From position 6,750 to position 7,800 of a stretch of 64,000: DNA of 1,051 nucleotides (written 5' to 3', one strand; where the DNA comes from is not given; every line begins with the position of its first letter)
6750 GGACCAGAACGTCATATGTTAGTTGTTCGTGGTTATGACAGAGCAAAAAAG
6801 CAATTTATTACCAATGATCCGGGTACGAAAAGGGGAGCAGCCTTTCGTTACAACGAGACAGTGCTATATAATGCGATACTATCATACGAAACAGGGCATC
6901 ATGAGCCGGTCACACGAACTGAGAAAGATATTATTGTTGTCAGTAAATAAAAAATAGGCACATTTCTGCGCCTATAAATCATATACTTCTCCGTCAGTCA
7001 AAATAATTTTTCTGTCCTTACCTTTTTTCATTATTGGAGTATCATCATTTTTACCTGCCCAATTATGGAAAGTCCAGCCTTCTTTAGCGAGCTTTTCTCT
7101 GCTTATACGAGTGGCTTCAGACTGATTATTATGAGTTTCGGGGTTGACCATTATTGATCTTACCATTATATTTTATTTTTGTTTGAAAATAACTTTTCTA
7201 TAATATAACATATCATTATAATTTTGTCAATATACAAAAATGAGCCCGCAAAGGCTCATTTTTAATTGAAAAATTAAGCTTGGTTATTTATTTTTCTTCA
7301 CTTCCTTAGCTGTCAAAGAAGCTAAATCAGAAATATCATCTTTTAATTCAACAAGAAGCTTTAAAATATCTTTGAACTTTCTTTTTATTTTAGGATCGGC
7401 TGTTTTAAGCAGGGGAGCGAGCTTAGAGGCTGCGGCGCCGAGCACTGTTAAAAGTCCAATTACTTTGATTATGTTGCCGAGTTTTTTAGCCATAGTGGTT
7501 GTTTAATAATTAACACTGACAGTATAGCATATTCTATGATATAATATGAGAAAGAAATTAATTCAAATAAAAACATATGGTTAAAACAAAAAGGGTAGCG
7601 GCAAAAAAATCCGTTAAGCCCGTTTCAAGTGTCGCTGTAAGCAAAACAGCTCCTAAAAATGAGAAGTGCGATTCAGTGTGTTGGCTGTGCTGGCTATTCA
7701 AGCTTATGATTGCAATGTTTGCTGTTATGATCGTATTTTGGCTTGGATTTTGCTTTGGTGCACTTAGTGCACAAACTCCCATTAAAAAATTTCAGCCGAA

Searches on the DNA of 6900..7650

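Call 106: search_rna_families(source=window, start=6900, end=7650, threshold=evalue, max_evalue=10, show_alignments=2)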
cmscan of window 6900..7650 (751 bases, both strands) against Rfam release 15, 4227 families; matches with E-value up to 10: 14.
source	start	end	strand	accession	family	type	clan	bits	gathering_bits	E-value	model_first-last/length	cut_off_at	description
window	7272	7348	-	RF01287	snoR27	Gene; snRNA; snoRNA; CD-box;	CL00079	20.6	41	2.6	1-94/94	no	Small nucleolar RNA snoR27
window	7195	7268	+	RF02059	STnc50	Gene; sRNA;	-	20.4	55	1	1-84/84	no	Salmonella enterica sRNA STnc40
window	7225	7336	+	RF00092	SNORA63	Gene; snRNA; snoRNA; HACA-box;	-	20.1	90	0.97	1-130/130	no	Small nucleolar RNA SNORA63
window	6951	7010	-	RF02057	STnc40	Gene; sRNA;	-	19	45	1.6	1-70/70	no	Salmonella enterica sRNA STnc40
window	7367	7398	-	RF02925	6A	Gene; sRNA;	-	18.8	41.2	1.1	1-52/52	no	6A RNA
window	7081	7191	+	RF01218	snR41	Gene; snRNA; snoRNA; CD-box;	CL00068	18.8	50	3.2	1-111/111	no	Small nucleolar RNA snR41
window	7181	7263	+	RF00082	SraG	Gene; sRNA;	-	17.1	50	2.6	1-177/177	no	SraG RNA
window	7264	7347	-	RF00476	snosnR61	Gene; snRNA; snoRNA; CD-box;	CL00051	17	45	6.2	1-85/85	no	Small nucleolar RNA snR61/Z1/Z11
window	7117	7186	+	RF00071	SNORD73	Gene; snRNA; snoRNA; CD-box;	-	16.6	42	9.3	1-72/72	no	Small nucleolar RNA SNORD73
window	7239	7346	-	RF01197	snR39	Gene; snRNA; snoRNA; CD-box;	CL00054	16.5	40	5.6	1-95/95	no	Small nucleolar RNA snR39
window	6938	7039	-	RF00509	snosnR64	Gene; snRNA; snoRNA; CD-box;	CL00069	13.9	38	9.5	1-105/105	no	Small nucleolar RNA snR64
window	7236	7346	-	RF02901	AaHKsRNA41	Gene; sRNA;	-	12.9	97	2.7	1-187/187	no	Aggregatibacter sRNA 41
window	7233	7352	-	RF01673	PhrS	Gene; sRNA;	-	11.8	37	1.9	1-212/212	no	PhrS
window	7459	7553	-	RF01849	alpha_tmRNA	Gene;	CL00001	6.3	50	9.8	1-355/355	no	Alphaproteobacteria transfer-messenger RNA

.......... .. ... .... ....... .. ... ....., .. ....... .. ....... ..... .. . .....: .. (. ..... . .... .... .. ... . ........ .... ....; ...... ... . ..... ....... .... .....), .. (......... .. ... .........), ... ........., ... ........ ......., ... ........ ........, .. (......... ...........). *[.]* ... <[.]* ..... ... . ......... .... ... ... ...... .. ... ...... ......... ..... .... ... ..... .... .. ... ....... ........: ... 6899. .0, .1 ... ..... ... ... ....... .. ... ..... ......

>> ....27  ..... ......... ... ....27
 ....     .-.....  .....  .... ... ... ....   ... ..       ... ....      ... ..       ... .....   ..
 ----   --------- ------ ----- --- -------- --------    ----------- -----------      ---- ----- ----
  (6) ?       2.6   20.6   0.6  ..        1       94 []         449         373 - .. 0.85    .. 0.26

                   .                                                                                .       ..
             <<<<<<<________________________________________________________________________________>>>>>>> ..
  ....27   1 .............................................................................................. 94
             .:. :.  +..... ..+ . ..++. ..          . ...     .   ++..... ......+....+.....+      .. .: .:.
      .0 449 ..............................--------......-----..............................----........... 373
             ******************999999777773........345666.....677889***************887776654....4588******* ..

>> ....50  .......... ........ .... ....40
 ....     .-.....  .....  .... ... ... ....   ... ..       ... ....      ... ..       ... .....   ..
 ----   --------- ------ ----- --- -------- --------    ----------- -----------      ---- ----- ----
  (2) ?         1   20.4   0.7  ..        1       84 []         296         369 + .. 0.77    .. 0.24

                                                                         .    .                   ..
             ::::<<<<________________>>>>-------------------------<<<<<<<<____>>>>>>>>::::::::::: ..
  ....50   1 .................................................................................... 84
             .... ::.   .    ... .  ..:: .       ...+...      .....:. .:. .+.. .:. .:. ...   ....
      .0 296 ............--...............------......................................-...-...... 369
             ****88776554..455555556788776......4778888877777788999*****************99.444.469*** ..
